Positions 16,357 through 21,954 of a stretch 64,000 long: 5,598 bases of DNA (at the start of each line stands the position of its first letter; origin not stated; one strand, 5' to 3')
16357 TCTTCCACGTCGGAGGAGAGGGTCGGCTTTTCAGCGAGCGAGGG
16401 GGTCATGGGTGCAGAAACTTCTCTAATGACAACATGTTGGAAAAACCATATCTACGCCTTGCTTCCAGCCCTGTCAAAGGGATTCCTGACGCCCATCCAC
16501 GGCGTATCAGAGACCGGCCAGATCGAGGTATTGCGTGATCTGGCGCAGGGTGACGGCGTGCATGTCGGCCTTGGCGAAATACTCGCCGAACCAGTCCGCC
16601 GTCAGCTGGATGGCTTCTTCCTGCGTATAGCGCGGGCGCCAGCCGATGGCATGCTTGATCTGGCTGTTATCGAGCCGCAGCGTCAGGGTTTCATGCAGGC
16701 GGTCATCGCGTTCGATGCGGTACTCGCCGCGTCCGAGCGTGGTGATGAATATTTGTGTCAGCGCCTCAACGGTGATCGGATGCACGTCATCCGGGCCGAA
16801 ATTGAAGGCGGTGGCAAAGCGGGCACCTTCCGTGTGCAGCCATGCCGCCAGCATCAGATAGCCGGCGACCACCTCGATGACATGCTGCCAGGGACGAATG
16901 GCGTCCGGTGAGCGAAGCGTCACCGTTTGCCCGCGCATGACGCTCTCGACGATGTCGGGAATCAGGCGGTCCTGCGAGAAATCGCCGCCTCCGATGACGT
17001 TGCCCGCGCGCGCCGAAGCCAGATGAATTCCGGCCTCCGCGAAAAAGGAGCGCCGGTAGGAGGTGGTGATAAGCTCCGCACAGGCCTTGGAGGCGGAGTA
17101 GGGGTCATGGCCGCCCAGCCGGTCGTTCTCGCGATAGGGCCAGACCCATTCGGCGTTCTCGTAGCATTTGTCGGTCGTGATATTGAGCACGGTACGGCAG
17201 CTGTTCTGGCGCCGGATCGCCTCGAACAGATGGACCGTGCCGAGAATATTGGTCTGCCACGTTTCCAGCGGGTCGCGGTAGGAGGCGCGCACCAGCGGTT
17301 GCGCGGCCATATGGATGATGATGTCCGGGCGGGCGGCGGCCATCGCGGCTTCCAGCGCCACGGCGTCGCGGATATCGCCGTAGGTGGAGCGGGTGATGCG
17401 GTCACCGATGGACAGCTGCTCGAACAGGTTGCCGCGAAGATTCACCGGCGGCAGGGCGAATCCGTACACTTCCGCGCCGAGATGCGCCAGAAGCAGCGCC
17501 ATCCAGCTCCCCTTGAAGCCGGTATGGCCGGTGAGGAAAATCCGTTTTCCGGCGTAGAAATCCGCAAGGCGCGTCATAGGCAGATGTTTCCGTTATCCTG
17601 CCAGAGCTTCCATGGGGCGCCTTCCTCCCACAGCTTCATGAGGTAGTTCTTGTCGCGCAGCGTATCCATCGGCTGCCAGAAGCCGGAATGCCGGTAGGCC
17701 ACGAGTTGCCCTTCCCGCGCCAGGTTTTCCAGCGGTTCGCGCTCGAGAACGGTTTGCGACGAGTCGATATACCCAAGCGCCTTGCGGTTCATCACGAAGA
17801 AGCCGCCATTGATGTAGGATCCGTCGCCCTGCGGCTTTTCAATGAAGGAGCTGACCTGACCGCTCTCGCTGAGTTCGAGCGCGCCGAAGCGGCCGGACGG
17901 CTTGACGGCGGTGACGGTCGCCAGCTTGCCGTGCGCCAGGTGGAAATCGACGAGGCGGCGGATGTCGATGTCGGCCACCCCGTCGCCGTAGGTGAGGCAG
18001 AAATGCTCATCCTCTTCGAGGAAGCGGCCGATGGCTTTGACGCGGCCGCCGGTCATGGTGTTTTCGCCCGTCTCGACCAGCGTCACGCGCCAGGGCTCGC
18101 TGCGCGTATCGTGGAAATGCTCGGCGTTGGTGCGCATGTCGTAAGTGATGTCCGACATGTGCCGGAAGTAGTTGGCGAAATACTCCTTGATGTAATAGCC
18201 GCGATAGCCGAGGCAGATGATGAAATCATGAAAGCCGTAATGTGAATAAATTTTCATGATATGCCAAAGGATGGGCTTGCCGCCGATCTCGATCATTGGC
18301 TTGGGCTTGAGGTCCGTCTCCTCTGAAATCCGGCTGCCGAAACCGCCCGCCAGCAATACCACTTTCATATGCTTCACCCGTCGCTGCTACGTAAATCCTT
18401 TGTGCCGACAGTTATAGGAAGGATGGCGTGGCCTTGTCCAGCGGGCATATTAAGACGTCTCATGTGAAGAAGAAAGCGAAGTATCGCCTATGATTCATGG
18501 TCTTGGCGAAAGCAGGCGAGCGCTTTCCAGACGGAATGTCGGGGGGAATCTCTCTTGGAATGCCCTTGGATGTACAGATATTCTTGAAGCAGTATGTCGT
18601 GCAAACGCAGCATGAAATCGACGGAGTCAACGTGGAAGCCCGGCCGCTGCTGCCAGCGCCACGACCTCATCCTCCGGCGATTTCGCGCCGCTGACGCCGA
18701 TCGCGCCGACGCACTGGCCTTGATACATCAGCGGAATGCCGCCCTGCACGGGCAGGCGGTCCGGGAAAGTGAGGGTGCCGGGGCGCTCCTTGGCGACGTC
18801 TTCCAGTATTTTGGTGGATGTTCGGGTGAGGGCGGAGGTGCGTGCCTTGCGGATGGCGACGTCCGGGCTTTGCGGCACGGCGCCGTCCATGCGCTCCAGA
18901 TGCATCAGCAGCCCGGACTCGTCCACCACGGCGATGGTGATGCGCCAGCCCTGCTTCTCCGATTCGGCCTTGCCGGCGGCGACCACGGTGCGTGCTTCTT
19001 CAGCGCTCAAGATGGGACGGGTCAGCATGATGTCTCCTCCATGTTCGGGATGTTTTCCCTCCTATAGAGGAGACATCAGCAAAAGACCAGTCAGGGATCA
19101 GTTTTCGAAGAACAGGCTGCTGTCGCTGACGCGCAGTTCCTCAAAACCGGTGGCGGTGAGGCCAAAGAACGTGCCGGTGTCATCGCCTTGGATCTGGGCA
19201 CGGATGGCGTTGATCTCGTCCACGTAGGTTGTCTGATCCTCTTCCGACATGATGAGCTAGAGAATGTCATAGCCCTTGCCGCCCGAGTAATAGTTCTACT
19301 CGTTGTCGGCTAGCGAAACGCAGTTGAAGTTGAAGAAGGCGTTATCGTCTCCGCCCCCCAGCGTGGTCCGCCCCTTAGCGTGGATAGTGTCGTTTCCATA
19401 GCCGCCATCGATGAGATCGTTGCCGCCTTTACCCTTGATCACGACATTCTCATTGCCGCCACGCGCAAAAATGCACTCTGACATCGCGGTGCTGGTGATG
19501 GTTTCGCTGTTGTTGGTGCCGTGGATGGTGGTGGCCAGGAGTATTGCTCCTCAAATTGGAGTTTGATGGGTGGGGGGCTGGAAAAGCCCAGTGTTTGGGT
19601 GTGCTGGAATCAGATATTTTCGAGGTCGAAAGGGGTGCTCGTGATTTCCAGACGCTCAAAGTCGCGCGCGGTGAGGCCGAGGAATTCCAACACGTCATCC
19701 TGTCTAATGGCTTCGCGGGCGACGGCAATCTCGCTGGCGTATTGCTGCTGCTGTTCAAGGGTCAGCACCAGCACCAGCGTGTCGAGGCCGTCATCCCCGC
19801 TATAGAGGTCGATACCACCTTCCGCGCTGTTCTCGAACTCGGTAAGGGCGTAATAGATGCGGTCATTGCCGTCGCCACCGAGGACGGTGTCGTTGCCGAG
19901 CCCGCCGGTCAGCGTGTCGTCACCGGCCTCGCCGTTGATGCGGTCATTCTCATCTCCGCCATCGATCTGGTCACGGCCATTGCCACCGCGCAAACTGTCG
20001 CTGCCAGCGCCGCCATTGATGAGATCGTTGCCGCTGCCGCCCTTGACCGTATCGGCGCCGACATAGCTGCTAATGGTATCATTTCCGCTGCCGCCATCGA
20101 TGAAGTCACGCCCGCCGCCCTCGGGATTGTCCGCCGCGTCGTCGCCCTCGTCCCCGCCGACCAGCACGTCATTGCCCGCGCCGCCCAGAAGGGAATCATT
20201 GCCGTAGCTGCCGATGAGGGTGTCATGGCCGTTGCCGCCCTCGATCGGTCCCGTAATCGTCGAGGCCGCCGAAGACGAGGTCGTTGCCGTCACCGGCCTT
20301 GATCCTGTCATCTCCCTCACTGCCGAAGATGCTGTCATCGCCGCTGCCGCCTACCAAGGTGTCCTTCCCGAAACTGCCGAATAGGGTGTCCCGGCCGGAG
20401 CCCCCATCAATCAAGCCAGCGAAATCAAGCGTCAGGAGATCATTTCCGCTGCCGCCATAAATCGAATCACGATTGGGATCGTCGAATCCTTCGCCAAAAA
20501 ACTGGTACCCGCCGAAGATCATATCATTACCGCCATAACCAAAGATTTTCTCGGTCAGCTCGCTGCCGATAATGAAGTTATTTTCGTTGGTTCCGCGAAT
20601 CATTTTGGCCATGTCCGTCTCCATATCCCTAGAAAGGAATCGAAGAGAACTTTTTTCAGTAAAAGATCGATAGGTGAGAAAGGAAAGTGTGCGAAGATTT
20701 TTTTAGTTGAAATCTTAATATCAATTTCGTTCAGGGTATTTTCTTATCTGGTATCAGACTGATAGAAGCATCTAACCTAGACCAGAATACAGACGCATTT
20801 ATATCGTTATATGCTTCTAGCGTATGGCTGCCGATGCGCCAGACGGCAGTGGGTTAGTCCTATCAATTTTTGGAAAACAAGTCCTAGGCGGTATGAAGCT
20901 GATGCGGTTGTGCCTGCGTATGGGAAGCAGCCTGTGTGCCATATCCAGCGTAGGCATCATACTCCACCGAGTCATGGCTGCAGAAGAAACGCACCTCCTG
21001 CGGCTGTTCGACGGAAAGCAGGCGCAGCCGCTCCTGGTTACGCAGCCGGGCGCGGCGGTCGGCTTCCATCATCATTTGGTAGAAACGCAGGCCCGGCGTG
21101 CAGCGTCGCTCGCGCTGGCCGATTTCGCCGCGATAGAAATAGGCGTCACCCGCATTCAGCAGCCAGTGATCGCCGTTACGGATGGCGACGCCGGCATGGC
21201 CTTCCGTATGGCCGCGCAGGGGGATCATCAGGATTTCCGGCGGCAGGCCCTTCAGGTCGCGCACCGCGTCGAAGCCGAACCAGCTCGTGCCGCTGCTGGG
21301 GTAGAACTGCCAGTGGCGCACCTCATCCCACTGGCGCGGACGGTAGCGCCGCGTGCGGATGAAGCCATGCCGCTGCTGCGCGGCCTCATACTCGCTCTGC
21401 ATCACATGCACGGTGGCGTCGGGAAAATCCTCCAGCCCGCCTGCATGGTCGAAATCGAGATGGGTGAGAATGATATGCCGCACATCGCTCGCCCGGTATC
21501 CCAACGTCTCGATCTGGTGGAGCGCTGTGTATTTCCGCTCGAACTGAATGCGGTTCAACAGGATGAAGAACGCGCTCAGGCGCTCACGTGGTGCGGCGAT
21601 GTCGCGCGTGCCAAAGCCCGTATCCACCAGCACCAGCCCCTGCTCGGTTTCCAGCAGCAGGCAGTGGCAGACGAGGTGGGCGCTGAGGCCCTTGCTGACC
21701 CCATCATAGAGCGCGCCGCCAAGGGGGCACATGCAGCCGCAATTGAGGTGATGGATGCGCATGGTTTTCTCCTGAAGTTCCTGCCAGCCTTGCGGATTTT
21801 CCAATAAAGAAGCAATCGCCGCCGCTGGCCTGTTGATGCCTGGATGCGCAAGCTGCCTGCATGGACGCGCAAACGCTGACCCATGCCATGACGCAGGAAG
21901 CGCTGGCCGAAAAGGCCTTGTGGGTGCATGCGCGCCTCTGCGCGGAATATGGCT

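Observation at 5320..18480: tRNA-Arg-flanked ~13 kb island joining a Gtr/Arn-type periplasmic glycosylation module to a CDP-hexose tailoring pathway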

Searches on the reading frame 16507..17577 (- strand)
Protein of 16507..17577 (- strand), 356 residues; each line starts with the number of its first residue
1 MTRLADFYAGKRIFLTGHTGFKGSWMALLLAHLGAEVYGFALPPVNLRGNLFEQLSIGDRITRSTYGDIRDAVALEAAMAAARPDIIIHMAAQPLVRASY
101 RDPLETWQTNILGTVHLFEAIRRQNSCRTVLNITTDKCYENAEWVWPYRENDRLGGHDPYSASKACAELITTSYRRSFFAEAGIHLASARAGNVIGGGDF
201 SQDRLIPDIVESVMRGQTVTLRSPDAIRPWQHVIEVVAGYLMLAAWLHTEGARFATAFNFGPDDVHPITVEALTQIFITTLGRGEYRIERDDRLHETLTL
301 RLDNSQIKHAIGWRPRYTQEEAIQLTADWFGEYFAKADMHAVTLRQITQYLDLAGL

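Call 5: search_protein_families(library=pfam, proteins=[window:16507-17577:-], max_evalue=0.01)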
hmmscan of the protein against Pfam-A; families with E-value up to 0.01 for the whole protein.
window:16507-17577:- (356 aa): 5 families
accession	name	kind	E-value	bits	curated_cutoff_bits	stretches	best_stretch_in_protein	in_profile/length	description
PF16363.11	GDP_Man_Dehyd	-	7.6e-41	141.1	27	1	15-324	2-330/332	GDP-mannose 4,6 dehydratase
PF01370.27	Epimerase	-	1.5e-35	123.2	20.9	1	13-246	1-227/240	NAD dependent epimerase/dehydratase family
PF02719.21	Polysacc_synt_2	-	7.3e-15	55.3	20.2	1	64-250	58-221/293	Polysaccharide biosynthesis protein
PF04321.23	RmlD_sub_bind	-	2.7e-06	27.1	27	1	12-171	2-136/287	RmlD substrate binding domain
PF07993.18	NAD_binding_4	-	0.00059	19.5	20.1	1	81-196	86-209/258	Male sterility protein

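Call 6: search_protein_families(library=ncbifam, proteins=[window:16507-17577:-], max_evalue=0.01)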
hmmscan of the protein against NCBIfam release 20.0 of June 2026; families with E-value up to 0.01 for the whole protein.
window:16507-17577:- (356 aa): 19 families
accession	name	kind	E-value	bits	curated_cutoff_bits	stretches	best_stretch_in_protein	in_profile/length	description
TIGR02622.1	CDP_4_6_dhtase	equivalog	1.7e-135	451.7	278.45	1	7-350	1-351/352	CDP-glucose 4,6-dehydratase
TIGR01181.1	dTDP_gluc_dehyt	equivalog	9.5e-32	110.3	365.1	1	14-331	3-312/321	dTDP-glucose 4,6-dehydratase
TIGR04180.1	EDH_00030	hypoth_equivalog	5.6e-25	88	475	1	13-317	1-296/297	NAD-dependent 4,6-dehydratase LegB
TIGR01179.1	galE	equivalog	1.4e-20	73.4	262.3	1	12-329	1-324/332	UDP-glucose 4-epimerase GalE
TIGR01472.1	gmd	equivalog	3e-17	62.9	415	1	13-243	3-239/342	GDP-mannose 4,6-dehydratase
NF007490.0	PRK10084.1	subfamily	3.8e-14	52.4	649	1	13-330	3-334/361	dTDP-glucose 4,6-dehydratase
NF007582.0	PRK10217.1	equivalog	4.6e-13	49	698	1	11-330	2-331/355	dTDP-glucose 4,6-dehydratase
NF007956.0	PRK10675.1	subfamily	1.1e-09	37.9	394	1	12-176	2-165/338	UDP-glucose 4-epimerase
TIGR03589.1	PseB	equivalog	1.8e-08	33.7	407.75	1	10-140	4-130/324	UDP-N-acetylglucosamine 4,6-dehydratase (inverting)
TIGR01214.1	rmlD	equivalog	3.4e-08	32.9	224.05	1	60-175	27-139/285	dTDP-4-dehydrorhamnose reductase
TIGR03466.1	HpnA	hypoth_equivalog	2.9e-07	29.7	367.65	1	12-131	2-110/327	hopanoid-associated sugar epimerase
TIGR04130.1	FnlA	equivalog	9.7e-07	28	730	1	66-233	58-202/337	UDP-N-acetylglucosamine 4,6-dehydratase/5-epimerase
NF043036.1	ErythonDh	equivalog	1.9e-06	27.3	325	1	12-180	2-169/321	D-erythronate dehydrogenase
NF042422.1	oxyalk_red_OleD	equivalog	2.4e-06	27.1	580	1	12-172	2-151/329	2-alkyl-3-oxoalkanoate reductase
NF042423.1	oxyalk_red_Shew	equivalog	3.1e-06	26.5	580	1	11-136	9-120/331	2-alkyl-3-oxoalkanoate reductase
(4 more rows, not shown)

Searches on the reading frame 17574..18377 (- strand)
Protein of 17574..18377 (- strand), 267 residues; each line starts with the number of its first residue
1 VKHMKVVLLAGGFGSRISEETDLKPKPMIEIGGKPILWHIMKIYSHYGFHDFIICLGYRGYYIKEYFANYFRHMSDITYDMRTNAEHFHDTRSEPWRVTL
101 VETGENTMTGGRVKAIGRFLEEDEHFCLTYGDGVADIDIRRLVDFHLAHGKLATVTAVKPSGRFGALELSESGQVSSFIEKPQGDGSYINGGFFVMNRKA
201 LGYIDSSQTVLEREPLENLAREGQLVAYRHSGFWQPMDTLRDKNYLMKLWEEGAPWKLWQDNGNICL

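Call 8: search_protein_families(library=pfam, proteins=[window:17574-18377:-], max_evalue=0.001)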
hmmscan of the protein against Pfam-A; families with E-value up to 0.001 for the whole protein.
window:17574-18377:- (267 aa): 2 families
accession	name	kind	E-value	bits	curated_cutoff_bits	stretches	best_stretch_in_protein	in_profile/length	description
PF00483.29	NTP_transferase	-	5.5e-19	69.1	21.2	1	5-208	1-198/245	Nucleotidyl transferase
PF12804.13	NTP_transf_3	-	4.3e-07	30.7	27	1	6-61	1-51/160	MobA-like NTP transferase domain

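Call 77: search_protein_families(library=ncbifam, proteins=[window:17574-18377:-], max_evalue=0.001)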
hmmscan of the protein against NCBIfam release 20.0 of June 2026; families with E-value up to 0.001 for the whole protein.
window:17574-18377:- (267 aa): 20 families
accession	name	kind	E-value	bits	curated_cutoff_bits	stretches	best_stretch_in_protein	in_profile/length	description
TIGR02623.1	G1P_cyt_trans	equivalog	6e-126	419.1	300.25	1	4-259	1-255/255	glucose-1-phosphate cytidylyltransferase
TIGR03992.1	Arch_glmU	subfamily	2.4e-24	85.9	292.1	2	4-79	1-76/393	bifunctional sugar-1-phosphate nucleotidylyltransferase/acetyltransferase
NF052502.1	man1P_GTase_Rv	exception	1.6e-21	76.6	440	2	79-240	55-220/352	mannose-1-phosphate guanylyltransferase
NF049965.1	GlMnHpPGnyltfHddC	equivalog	1.3e-19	70.7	300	1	4-200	1-171/221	D-glycero-D-manno-heptose 1-phosphate guanosyltransferase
NF041313.1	UDPGP_AglF_Halo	equivalog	2.9e-17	62.9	400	1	4-83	1-79/234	UTP--glucose-1-phosphate uridylyltransferase AglF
NF041173.1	Sug_nt_acttase_Thmprot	equivalog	2.1e-15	56.6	600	1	4-210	1-182/405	bifunctional sugar-1-phosphate nucleotidylyltransferase/acetyltransferase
NF045761.1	NAMPUrTaseMurU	equivalog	4.9e-12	46.2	250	1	4-83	1-80/226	N-acetylmuramate alpha-1-phosphate uridylyltransferase MurU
TIGR01208.1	rmlA_long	equivalog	7.7e-11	41.5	320.25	1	5-187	1-164/353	glucose-1-phosphate thymidylyltransferase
TIGR02091.1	glgC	equivalog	3.1e-10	39.7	424.9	1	6-241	3-250/364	glucose-1-phosphate adenylyltransferase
NF041135.1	IPPtranDIPPsyn_Thcocales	equivalog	5.8e-09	35.4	580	1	4-59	1-52/419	bifunctional L-myo-inositol-1-phosphate cytidylyltransferase/CDP-L-myo-inositol myo-inositolphosphotransferase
NF001947.0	PRK00725.1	subfamily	1.1e-08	34.3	470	1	4-184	17-195/426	glucose-1-phosphate adenylyltransferase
NF003670.0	PRK05293.1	equivalog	1.5e-08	34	470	1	124-241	119-249/382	glucose-1-phosphate adenylyltransferase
TIGR01173.1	glmU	equivalog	1.2e-07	30.9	366.85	1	4-201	1-177/452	bifunctional UDP-N-acetylglucosamine diphosphorylase/glucosamine-1-phosphate N-acetyltransferase GlmU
NF002023.0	PRK00844.1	subfamily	3.6e-07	29.4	458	1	122-184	117-183/408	glucose-1-phosphate adenylyltransferase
NF002772.0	PRK02862.1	equivalog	8.6e-06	24.7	537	0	124-185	117-182/429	glucose-1-phosphate adenylyltransferase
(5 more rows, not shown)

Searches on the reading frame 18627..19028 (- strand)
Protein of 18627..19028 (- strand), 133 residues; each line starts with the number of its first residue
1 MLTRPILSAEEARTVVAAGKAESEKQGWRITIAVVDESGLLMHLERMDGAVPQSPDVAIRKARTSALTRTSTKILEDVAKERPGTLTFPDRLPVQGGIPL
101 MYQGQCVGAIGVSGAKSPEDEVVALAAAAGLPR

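Call 8: search_protein_families(library=pfam, proteins=[window:18627-19028:-], max_evalue=0.001)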
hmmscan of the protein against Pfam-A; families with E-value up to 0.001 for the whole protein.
window:18627-19028:- (133 aa): 1 family
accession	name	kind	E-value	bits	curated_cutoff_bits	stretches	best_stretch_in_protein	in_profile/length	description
PF03928.20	HbpS-like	-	4.6e-34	117.6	25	1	7-128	1-127/128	Haem degrading protein HbpS-like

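Call 95: find_encoding_contigs(protein=window:18627-19028:-, flank=8000, max_places=6)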
Protein window:18627-19028:- (133 aa): 3 contigs read that carry it; 3 places shown.
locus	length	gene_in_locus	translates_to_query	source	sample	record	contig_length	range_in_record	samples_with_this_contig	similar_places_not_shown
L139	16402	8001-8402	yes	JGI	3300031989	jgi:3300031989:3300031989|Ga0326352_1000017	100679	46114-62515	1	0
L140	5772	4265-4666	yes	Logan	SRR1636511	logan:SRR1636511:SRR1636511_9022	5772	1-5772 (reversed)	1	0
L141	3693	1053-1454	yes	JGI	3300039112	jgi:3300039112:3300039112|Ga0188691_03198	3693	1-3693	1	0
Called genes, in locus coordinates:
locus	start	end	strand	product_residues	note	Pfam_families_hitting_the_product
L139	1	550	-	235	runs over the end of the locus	PF02678:Pirin, PF17954:Pirin_C_2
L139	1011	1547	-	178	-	PF04239:DUF421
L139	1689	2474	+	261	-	-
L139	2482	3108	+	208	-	-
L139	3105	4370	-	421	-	PF00083:Sugar_tr, PF07690:MFS_1, PF00083:Sugar_tr, PF07690:MFS_1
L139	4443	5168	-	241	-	PF00730:HhH-GPD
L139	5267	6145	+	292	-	PF00753:Lactamase_B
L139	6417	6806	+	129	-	PF00353:HemolysinCabind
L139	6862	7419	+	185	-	-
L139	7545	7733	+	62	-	-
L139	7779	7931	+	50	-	-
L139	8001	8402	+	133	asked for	PF03928:HbpS-like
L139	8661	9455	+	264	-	PF00483:NTP_transferase, PF12804:NTP_transf_3 (weak)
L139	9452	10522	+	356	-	PF04321:RmlD_sub_bind (weak), PF01370:Epimerase, PF16363:GDP_Man_Dehyd, PF02719:Polysacc_synt_2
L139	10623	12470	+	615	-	PF01041:DegT_DnrJ_EryC1, PF00155:Aminotran_1_2 (weak), PF13302:Acetyltransf_3, PF13420:Acetyltransf_4 (faint), PF00583:Acetyltransf_1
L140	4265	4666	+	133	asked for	PF03928:HbpS-like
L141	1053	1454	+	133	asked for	PF03928:HbpS-like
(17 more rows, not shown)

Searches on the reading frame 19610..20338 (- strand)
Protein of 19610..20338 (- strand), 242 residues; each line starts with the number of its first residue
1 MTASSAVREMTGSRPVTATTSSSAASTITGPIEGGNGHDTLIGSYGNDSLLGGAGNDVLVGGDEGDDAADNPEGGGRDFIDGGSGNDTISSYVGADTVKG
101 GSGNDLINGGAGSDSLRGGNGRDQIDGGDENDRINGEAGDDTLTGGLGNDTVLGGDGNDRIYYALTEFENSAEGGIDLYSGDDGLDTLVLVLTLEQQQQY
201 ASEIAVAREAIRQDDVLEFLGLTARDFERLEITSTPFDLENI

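Call 8: search_protein_families(library=pfam, proteins=[window:19610-20338:-], max_evalue=0.001)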
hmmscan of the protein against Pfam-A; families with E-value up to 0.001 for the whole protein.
window:19610-20338:- (242 aa): 1 family
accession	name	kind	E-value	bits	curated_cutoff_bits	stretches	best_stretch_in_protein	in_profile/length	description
PF00353.25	HemolysinCabind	-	6.3e-28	96.8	23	4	126-161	1-36/36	RTX calcium-binding nonapeptide repeat (4 copies)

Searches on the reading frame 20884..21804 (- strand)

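Call 8: search_protein_families(library=pfam, proteins=[window:20884-21804:-], max_evalue=0.001)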
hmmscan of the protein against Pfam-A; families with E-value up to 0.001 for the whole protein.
window:20884-21804:- (306 aa): 2 families
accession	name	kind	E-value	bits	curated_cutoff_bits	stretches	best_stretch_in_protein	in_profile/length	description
PF00753.33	Lactamase_B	-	1e-16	61.9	22.7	1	45-228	5-157/196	Metallo-beta-lactamase superfamily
PF12706.13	Lactamase_B_2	-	0.00014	22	27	1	59-231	4-153/200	Beta-lactamase superfamily domain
